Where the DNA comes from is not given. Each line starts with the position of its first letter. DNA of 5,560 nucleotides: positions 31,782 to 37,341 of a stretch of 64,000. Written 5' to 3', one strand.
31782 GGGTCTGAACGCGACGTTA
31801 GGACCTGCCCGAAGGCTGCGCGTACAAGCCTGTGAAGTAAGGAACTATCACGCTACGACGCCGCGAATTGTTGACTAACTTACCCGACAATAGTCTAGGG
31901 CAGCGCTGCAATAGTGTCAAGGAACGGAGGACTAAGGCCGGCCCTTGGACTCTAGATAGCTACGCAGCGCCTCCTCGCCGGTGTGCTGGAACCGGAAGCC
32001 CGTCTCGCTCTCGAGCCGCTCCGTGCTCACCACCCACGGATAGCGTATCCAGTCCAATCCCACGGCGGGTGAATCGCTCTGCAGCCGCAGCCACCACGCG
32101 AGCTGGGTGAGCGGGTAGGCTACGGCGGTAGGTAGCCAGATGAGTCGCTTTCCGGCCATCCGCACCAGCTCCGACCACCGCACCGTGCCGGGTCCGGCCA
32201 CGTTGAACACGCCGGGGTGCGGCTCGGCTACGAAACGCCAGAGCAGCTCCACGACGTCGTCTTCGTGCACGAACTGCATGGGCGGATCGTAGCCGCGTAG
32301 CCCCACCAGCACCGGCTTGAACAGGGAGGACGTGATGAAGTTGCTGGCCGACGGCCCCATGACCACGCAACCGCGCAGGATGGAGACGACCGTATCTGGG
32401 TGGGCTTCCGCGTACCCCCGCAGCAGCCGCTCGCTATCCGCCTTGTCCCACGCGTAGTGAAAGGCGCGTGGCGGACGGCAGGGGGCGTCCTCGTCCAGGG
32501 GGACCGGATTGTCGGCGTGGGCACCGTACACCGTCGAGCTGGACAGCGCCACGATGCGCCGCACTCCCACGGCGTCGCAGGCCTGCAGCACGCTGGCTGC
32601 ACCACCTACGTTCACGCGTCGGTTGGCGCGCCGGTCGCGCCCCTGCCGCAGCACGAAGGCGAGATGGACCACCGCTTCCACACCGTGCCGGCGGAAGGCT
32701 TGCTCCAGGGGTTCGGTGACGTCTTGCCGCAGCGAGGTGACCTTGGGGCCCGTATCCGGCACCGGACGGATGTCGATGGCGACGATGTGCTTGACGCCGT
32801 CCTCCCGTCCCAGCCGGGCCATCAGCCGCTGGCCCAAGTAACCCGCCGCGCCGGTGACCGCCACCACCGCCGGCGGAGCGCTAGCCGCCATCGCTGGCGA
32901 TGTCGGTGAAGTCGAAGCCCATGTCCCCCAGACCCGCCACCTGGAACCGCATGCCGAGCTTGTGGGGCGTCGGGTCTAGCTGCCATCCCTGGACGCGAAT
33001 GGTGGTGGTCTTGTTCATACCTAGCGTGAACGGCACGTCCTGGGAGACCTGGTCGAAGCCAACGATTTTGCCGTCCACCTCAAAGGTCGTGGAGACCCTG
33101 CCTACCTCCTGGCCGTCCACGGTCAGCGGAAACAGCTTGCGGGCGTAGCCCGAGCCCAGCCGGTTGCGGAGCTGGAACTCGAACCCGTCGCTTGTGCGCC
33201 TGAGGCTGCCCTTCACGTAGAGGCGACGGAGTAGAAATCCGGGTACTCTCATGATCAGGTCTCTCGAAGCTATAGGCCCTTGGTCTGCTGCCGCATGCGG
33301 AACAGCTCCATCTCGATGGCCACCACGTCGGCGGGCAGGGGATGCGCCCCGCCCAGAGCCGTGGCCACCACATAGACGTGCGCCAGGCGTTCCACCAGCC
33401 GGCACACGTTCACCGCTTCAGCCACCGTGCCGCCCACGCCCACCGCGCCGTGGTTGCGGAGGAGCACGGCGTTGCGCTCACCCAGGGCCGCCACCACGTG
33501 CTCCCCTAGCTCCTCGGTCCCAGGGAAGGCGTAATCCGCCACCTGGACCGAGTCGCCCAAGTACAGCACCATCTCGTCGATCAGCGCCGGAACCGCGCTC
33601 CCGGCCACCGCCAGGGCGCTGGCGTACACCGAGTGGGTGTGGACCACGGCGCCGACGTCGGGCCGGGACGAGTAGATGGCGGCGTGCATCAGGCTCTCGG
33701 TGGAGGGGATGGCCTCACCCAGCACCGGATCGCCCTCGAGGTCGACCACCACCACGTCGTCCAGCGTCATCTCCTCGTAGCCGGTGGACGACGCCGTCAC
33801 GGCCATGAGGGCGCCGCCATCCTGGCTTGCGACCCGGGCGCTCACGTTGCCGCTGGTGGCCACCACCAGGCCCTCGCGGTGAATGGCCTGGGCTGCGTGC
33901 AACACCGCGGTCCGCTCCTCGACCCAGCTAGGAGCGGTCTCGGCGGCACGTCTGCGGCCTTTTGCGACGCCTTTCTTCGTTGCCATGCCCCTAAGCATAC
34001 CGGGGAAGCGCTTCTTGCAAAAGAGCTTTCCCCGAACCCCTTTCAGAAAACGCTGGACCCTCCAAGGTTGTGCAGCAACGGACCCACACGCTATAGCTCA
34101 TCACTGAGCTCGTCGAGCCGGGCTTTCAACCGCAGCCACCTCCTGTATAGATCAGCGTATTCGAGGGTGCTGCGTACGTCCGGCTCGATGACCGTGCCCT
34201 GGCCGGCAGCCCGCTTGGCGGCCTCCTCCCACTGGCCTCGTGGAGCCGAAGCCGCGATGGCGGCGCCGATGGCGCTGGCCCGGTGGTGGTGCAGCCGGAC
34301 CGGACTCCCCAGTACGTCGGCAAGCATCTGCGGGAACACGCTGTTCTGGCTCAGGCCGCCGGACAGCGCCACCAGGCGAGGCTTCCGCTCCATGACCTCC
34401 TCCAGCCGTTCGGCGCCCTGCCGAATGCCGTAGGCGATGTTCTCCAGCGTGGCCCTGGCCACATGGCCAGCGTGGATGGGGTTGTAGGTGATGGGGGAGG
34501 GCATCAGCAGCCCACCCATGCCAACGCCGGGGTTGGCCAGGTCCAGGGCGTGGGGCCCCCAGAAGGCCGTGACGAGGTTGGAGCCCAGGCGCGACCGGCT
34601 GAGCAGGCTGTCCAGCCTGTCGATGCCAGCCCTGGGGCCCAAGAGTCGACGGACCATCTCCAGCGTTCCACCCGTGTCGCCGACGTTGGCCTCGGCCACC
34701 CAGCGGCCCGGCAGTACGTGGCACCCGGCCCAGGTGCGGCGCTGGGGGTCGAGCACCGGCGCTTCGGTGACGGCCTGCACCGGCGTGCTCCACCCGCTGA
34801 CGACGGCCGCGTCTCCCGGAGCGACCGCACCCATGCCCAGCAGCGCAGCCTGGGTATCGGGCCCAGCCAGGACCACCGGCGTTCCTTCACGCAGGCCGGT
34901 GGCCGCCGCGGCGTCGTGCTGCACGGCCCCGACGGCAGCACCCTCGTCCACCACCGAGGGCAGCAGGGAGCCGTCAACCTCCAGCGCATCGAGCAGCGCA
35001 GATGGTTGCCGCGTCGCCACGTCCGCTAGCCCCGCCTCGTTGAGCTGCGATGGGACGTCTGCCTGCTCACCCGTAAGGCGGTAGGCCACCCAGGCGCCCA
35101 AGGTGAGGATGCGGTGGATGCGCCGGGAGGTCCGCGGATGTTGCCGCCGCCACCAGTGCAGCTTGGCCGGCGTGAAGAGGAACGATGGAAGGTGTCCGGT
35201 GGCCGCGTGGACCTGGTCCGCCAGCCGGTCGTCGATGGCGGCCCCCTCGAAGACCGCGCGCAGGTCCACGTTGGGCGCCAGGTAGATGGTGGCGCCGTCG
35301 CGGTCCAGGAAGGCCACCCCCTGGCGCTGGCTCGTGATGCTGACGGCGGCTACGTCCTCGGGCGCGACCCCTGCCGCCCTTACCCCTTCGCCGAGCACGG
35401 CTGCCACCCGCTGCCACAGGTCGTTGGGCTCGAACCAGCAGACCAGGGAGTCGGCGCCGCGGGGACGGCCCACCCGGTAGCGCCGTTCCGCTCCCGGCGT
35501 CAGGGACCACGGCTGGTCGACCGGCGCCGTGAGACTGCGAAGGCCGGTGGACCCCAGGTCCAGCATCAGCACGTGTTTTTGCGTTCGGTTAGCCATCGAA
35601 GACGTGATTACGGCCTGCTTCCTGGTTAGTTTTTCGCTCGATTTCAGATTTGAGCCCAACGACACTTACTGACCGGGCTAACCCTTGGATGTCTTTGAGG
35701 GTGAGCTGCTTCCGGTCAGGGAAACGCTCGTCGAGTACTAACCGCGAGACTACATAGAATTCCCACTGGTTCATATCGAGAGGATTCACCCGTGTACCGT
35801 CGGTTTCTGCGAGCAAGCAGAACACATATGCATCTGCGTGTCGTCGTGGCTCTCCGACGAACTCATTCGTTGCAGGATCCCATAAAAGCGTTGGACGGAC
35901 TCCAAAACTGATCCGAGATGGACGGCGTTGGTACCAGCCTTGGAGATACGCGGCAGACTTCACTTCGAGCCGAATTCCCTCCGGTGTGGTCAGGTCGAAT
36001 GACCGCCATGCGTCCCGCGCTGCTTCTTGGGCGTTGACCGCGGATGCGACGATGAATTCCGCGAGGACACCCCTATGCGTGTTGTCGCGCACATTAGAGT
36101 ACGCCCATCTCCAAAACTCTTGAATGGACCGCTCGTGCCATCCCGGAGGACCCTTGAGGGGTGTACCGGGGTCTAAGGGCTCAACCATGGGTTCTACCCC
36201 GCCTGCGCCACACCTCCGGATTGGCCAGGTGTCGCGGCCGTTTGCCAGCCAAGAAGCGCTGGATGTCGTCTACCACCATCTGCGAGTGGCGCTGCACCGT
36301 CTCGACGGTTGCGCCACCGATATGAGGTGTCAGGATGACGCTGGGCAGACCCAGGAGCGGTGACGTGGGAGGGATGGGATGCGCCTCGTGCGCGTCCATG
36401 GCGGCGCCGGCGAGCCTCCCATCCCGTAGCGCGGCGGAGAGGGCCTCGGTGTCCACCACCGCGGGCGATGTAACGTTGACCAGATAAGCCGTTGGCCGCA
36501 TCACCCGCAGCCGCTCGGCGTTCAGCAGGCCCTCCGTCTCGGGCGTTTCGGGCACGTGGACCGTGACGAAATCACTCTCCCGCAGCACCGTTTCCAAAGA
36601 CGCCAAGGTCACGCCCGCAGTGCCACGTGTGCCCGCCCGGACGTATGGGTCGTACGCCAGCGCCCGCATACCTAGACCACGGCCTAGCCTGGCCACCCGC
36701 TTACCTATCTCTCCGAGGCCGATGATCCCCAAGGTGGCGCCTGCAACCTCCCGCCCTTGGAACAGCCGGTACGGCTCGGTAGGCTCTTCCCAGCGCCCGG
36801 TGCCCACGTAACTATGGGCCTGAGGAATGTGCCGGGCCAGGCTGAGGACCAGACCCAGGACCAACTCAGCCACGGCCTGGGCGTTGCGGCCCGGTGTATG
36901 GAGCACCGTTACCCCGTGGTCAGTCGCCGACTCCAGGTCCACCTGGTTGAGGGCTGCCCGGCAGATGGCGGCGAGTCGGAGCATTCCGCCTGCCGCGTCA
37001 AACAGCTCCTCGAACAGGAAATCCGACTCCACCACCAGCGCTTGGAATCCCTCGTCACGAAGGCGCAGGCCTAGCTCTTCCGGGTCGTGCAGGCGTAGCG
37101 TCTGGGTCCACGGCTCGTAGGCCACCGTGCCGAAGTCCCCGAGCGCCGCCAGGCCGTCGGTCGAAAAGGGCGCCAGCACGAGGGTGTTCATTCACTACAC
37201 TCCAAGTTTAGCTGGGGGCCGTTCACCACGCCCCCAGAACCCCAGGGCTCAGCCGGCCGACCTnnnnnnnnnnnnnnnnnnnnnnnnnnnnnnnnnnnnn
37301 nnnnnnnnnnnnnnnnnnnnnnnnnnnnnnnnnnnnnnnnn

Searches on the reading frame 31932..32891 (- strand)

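Call 9: search_protein_families(library=pfam, proteins=[window:31932-32891:-], max_evalue=0.00001)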
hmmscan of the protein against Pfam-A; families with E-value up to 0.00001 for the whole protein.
window:31932-32891:- (319 aa): 6 families
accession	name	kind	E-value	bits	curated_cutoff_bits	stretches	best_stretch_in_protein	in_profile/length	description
PF01370.27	Epimerase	-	3.6e-27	95.7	20.9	1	10-232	1-240/240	NAD dependent epimerase/dehydratase family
PF01073.25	3Beta_HSD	-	2.7e-13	50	22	1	11-158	1-158/280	3-beta hydroxysteroid dehydrogenase/isomerase family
PF16363.11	GDP_Man_Dehyd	-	5.7e-11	42.9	27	1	12-250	2-266/332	GDP-mannose 4,6 dehydratase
PF13460.12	NAD_binding_10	-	8.4e-08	32.7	27.2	1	14-158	1-132/184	NAD(P)H-binding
PF07993.18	NAD_binding_4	-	1e-07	31.8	20.1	0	70-187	88-217/258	Male sterility protein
PF04321.23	RmlD_sub_bind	-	1.6e-07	31.2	27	1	10-187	3-161/287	RmlD substrate binding domain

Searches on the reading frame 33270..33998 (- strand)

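Call 34: search_protein_families(library=pfam, proteins=[window:33270-33998:-], max_evalue=0.00001)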
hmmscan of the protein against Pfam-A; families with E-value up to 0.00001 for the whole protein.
window:33270-33998:- (242 aa): 1 family
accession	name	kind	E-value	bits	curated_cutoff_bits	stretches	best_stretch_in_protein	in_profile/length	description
PF00596.27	Aldolase_II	-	4.1e-50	170.7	22.2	1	32-210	3-183/183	Class II Aldolase and Adducin N-terminal domain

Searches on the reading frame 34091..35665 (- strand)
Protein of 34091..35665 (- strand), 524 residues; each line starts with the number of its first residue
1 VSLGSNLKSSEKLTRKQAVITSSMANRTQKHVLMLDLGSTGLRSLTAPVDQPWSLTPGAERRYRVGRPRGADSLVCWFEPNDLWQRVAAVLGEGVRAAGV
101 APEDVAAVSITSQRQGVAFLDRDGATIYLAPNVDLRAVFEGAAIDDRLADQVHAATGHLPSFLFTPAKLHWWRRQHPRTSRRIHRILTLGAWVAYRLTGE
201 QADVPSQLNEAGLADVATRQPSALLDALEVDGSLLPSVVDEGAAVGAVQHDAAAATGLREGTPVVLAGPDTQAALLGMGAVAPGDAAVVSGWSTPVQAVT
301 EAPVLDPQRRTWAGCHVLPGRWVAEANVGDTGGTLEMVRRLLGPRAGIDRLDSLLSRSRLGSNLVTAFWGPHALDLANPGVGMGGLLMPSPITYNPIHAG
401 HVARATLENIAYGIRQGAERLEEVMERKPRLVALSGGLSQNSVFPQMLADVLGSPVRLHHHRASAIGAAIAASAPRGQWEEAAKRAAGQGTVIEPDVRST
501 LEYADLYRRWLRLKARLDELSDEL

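Call 9: search_protein_families(library=pfam, proteins=[window:34091-35665:-], max_evalue=0.00001)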
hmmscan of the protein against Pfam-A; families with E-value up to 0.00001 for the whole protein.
window:34091-35665:- (524 aa): 2 families
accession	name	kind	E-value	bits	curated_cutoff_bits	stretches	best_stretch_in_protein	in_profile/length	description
PF00370.27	FGGY_N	-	2.4e-29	103.1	28.8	1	33-277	3-245/245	FGGY family of carbohydrate kinases, N-terminal domain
PF02782.22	FGGY_C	-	9.1e-16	58.7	27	1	395-473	119-195/198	FGGY family of carbohydrate kinases, C-terminal domain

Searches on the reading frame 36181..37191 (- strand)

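Call 9: search_protein_families(library=pfam, proteins=[window:36181-37191:-], max_evalue=0.00001)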
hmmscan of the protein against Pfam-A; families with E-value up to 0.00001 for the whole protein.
window:36181-37191:- (336 aa): 2 families
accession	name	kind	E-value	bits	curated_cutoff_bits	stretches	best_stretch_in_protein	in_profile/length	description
PF02826.25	2-Hacid_dh_C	-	8.6e-55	185.3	25.1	1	112-292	1-178/178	D-isomer specific 2-hydroxyacid dehydrogenase, NAD binding domain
PF00389.36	2-Hacid_dh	-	2.9e-17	63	24.6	1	34-324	27-134/134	D-isomer specific 2-hydroxyacid dehydrogenase, catalytic domain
